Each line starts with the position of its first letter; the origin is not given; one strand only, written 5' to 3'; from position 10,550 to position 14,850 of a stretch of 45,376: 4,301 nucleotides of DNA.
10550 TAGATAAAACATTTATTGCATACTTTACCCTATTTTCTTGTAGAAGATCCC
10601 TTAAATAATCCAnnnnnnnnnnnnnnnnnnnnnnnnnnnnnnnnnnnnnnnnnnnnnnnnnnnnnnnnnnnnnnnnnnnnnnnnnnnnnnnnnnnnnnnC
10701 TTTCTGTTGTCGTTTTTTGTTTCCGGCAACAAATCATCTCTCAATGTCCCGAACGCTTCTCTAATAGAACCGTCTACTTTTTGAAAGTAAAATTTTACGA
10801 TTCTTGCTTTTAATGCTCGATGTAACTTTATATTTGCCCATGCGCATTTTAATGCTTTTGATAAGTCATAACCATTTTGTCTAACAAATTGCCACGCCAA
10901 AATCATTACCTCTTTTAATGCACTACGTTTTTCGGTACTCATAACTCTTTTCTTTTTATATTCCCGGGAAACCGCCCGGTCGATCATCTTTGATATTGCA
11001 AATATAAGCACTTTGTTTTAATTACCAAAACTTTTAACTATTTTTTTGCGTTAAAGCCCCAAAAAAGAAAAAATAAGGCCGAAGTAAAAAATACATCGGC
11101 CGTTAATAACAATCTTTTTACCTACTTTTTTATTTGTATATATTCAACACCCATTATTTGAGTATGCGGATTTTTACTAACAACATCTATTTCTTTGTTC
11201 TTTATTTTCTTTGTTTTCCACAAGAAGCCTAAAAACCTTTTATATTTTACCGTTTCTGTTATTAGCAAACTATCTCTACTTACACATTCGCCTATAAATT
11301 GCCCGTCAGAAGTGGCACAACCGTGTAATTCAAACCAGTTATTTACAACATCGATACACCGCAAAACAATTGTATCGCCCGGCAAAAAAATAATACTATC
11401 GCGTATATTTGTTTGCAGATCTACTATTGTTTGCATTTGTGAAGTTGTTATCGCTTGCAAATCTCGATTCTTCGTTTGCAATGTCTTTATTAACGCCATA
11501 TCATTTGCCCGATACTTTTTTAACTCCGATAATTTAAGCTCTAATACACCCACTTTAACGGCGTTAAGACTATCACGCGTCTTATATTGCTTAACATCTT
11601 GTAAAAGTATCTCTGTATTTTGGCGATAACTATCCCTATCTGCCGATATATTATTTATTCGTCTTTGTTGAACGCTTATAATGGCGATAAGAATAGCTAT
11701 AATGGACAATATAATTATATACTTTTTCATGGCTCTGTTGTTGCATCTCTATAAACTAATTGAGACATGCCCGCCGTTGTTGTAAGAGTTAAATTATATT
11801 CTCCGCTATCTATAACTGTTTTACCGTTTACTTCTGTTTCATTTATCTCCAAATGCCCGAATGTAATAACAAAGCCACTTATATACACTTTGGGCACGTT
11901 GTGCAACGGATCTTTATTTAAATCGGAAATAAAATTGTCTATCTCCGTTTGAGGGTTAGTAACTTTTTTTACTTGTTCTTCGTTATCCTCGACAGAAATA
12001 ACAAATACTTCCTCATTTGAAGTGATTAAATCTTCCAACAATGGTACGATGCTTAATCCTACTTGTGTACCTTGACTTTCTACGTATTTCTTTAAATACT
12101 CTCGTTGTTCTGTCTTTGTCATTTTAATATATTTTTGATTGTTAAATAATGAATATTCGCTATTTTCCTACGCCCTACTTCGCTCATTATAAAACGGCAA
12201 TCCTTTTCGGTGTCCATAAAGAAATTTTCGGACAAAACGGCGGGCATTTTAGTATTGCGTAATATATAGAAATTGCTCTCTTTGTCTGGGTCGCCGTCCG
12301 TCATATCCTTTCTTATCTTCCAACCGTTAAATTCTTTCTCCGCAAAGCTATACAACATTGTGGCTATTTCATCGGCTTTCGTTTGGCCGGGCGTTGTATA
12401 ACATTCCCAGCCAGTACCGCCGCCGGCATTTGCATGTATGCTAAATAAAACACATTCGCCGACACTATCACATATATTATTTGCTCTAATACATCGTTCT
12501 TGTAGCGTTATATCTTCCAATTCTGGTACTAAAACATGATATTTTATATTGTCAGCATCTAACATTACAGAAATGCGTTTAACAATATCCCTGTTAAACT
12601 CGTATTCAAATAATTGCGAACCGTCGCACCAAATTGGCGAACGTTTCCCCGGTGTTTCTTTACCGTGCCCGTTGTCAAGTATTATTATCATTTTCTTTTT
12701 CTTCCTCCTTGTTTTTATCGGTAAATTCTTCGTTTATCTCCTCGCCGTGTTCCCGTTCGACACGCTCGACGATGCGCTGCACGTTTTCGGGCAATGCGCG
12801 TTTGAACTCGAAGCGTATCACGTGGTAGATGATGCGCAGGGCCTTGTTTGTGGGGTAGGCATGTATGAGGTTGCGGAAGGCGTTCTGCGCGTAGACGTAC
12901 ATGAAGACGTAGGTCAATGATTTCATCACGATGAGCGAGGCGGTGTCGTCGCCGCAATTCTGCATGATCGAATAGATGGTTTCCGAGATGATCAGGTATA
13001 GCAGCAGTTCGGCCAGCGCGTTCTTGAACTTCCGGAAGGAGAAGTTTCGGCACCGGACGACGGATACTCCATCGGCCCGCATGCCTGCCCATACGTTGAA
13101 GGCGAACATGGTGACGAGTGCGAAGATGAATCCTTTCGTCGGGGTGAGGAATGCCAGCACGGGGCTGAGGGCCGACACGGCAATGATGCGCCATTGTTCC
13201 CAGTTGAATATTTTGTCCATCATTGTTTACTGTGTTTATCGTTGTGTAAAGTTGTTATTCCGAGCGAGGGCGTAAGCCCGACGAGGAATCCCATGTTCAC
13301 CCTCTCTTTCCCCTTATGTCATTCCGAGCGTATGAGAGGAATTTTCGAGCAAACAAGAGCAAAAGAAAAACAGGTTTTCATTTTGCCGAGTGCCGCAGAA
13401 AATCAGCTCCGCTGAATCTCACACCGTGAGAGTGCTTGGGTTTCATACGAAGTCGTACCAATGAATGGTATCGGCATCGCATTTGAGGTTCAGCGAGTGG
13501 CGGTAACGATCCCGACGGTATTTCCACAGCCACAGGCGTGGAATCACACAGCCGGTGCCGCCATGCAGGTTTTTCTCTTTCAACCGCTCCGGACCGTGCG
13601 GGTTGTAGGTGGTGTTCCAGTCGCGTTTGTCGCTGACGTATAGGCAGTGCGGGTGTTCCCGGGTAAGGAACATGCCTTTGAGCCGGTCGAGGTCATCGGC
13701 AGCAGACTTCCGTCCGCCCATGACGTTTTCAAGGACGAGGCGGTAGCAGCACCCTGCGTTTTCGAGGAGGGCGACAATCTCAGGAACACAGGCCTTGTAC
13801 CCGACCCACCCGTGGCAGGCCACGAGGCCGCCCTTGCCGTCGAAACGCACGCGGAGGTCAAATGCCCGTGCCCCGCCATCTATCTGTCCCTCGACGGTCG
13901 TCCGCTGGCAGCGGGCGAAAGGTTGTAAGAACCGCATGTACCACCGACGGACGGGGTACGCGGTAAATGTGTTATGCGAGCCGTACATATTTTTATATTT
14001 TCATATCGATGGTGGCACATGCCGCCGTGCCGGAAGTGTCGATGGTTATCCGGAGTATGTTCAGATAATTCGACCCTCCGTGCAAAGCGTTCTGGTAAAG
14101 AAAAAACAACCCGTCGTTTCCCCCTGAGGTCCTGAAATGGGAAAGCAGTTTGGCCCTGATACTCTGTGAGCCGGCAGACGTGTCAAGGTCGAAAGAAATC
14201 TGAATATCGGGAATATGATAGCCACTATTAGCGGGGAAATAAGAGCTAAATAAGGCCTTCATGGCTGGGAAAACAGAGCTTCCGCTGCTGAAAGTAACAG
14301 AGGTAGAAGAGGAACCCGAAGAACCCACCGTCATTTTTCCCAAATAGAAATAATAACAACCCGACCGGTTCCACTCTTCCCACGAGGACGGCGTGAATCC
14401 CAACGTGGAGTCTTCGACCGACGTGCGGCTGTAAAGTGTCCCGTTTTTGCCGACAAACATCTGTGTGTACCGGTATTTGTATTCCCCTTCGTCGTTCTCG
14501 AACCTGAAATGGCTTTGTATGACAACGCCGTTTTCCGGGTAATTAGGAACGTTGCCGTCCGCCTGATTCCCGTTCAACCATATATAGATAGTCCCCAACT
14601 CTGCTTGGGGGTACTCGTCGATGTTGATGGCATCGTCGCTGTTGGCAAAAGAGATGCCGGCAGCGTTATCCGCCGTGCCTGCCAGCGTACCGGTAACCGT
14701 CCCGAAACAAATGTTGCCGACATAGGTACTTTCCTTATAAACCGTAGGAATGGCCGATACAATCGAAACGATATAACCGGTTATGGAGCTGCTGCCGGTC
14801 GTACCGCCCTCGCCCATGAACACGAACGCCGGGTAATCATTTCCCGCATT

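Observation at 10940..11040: A 100-bp promoter + leader-hairpin + start-codon cassette at four genomic loci defines four same-strand transcription units (PeSL-like)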

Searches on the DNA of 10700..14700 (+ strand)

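Call 5: search_dna_similar(query=window:10700-14700:+, collection=phages, mode=distant, max_rows=20)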
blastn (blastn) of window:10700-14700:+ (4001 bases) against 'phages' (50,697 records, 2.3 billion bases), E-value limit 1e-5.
Records with a match: 27; places in all: 31; records where one place covers at least 80% of the query: 0.
Best place of each record, by identity: 60-80% 27.
By first word of the organism name: Riemerella 19; Bacteroides 2; Parabacteroides 2; Alistipes 1; Bacteriophage 1; Elizabethkingia 1; Shigella 1.
By host as written in the record: Riemerella anatipestifer 6; Riemerella sp. 5; Bacteroides uniformis MB20-85 1; Alistipes shahii DA73 1; Bacteroides koreensis HM3 1; Parabacteroides distasonis APCS2/PD 1; - 1; Parabacteroides distasonis DA491 1; and 10 more.
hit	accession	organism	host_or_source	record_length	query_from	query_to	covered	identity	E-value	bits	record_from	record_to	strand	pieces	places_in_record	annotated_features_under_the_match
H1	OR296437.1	Bacteroides phage C1_85S2P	Bacteroides uniformis MB20-85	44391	262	2446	37%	65.9%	2e-42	372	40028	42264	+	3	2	ribosomal large subunit pseudouridine synthase B | peptidoglycan recognition protein | hypothetical protein (x2)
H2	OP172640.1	Alistipes phage AS73P1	Alistipes shahii DA73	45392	445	2521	34%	67.8%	9e-47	462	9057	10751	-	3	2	hypothetical protein (x3)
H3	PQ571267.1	Bacteroides phage BKO1-3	Bacteroides koreensis HM3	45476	424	2446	35%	65.3%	7e-48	313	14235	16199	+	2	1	hypothetical protein (x3) | amidase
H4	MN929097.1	Parabacteroides phage PDS1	Parabacteroides distasonis APCS2/PD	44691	424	1423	25%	65.4%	8e-54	219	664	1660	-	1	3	ribosomal large subunit pseudouridine synthase B | hypothetical protein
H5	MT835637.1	Bacteriophage sp.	human fecal samples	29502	1492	2411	21%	65.5%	4e-19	189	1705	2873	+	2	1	record has no annotation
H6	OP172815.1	Parabacteroides phage PD491P1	Parabacteroides distasonis DA491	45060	262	1031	18%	67.3%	7e-29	222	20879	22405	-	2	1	hypothetical protein | DNA endonuclease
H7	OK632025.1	Elizabethkingia phage TCUEAP2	Elizabethkingia anophelis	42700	2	331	8%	67.6%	9e-15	91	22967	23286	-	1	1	hypothetical protein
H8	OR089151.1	Riemerella phage vB_RanS_CRP19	Riemerella anatipestifer RAf490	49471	16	219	5%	70.5%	1e-12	82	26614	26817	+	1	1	hypothetical protein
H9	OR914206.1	Riemerella phage GRAP2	Riemerella anatipestifer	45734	16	219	5%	70.5%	1e-12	82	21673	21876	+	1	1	record has no annotation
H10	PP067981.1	Riemerella phage vB_RanS_GDF21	Riemerella anatipestifer RA21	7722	16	219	5%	70.5%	1e-12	82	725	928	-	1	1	SH3 beta-barrel fold-containing protein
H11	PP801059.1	Riemerella phage GRNRAP2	Riemerella anatipestifer 116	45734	16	219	5%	70.5%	1e-12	82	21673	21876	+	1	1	hypothetical protein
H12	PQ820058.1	Riemerella phage PJA1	Riemerella sp.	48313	16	219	5%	70.5%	1e-12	82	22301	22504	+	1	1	hypothetical protein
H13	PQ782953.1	Riemerella phage vB_RanS_CRP34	Riemerella anatipestifer RAf8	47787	16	219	5%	69.6%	7e-10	73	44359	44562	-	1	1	hypothetical protein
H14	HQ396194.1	Riemerella phage RAP44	Riemerella anatipestifer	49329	16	219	5%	69.6%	7e-10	73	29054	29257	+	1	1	hypothetical protein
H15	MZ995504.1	Riemerella phage vB_RanS_PT03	Riemerella anatipestifer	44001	16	219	5%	69.6%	7e-10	73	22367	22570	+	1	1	hypothetical protein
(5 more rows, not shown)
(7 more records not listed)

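Call 8: search_dna_similar(query=window:10941-11048:-, collection=phages, mode=distant, max_rows=40, max_evalue=1)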
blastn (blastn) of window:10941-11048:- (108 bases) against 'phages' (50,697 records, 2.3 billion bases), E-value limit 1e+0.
Records with a match: 22; places in all: 24; records where one place covers at least 80% of the query: 5.
Best place of each record, by identity: 90-95% 3; 80-90% 14; 60-80% 5.
By first word of the organism name: Bacteroides 9; Porphyromonas 8; Parabacteroides 2; Alistipes 1; Elizabethkingia 1; bajarodmic 1.
By host as written in the record: Bacteroides fragilis CSC10 2; Bacteroides uniformis MB20-85 1; Parabacteroides distasonis APCS2/PD 1; Alistipes shahii DA73 1; Bacteroides koreensis HM3 1; Parabacteroides distasonis DA491 1; Elizabethkingia anophelis 1; Bacteroides fragilis TSN8 1; and 13 more.
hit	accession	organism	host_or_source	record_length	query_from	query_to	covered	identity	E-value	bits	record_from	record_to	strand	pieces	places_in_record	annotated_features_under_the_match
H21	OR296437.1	Bacteroides phage C1_85S2P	Bacteroides uniformis MB20-85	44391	2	103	94%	75.0%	9e-8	61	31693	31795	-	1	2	none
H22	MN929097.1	Parabacteroides phage PDS1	Parabacteroides distasonis APCS2/PD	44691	2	103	94%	75.0%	9e-8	61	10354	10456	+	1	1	none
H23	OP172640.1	Alistipes phage AS73P1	Alistipes shahii DA73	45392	2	102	94%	74.0%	9e-8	62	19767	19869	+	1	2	hypothetical protein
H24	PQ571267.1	Bacteroides phage BKO1-3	Bacteroides koreensis HM3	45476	3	102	93%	70.9%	2e-4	50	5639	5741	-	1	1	hypothetical protein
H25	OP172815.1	Parabacteroides phage PD491P1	Parabacteroides distasonis DA491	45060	2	88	81%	80.5%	9e-14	82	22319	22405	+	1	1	none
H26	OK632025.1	Elizabethkingia phage TCUEAP2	Elizabethkingia anophelis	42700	19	103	79%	75.6%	2e-4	51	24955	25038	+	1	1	none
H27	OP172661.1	Bacteroides phage BF8P1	Bacteroides fragilis TSN8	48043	15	60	43%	80.0%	8e-2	41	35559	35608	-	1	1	none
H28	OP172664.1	Bacteroides phage BF10P3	Bacteroides fragilis CSC10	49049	15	60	43%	80.0%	8e-2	41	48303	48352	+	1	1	none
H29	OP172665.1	Bacteroides phage BF344P1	Bacteroides fragilis BSC344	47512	15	60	43%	80.0%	8e-2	41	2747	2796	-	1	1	none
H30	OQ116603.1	Bacteroides phage vB_BfrS_UZM3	Bacteroides fragilis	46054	28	62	32%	86.1%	3e-1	40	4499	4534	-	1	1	none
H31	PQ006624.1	bajarodmic virus 474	Peromyscus fraterculus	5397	25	60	33%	83.3%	3e-1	39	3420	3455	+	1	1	none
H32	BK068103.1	Porphyromonas phage phage022a_WW2931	Porphyromonas gingivalis WW2931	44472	29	61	31%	87.9%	2e-2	43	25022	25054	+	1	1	hypothetical protein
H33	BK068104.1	Porphyromonas phage phage023a_KCOM2797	Porphyromonas gingivalis KCOM 2797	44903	29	61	31%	87.9%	2e-2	43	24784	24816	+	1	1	hypothetical protein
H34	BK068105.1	Porphyromonas phage phage024a_F0570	Porphyromonas gingivalis F0570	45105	29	61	31%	87.9%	2e-2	43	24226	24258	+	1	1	hypothetical protein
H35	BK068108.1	Porphyromonas phage phage027a_F0568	Porphyromonas gingivalis F0568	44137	29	61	31%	87.9%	2e-2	43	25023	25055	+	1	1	none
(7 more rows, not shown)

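Call 75: search_rna_families(source=window, start=10880, end=11120, threshold=evalue, max_evalue=10)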
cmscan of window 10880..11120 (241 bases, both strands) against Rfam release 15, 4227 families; matches with E-value up to 10: 9.
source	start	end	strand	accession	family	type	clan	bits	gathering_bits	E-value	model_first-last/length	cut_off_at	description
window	11042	11081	+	RF01100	PK-BYV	Cis-reg;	-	21.3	50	0.018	1-40/40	no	3'-terminal pseudoknot in BYV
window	10934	11102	-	RF02527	SSRC38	Gene; sRNA;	-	19.7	80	0.18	1-166/166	no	Streptococcus sRNA SSRC38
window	11064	11120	-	RF00558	L20_leader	Cis-reg; leader;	-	19.5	58.7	0.11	55-127/127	5'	Ribosomal protein L20 leader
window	11049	11120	-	RF02412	snoR144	Gene; snRNA; snoRNA; HACA-box;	-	17.3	100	0.46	76-145/145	5'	Small nucleolar RNA snoR144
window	11014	11120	-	RF01578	RUF1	Gene; sRNA;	-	17.2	70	0.34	1-264/264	no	Plasmodium RNA of unkown function RUF1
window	10974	11095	-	RF01873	PISRT1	Gene; lncRNA;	-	16.5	70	7.5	1-107/107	no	Polled intersex syndrome regulated transcript 1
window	10996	11098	+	RF01578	RUF1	Gene; sRNA;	-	13.4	70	2.6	1-264/264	no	Plasmodium RNA of unkown function RUF1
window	11040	11095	+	RF02842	RefA1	Gene; sRNA;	-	10.5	94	6.6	1-222/222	no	Enterococcus sRNA A1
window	10880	10957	+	RF00690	MIR408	Gene; miRNA;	-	10.5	64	9.6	50-126/126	5'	MIR408 microRNA precursor family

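Call 89: search_rna_families(source=window, start=13180, end=13480, threshold=evalue, max_evalue=1)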
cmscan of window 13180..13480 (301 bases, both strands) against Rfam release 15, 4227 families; matches with E-value up to 1: 0.
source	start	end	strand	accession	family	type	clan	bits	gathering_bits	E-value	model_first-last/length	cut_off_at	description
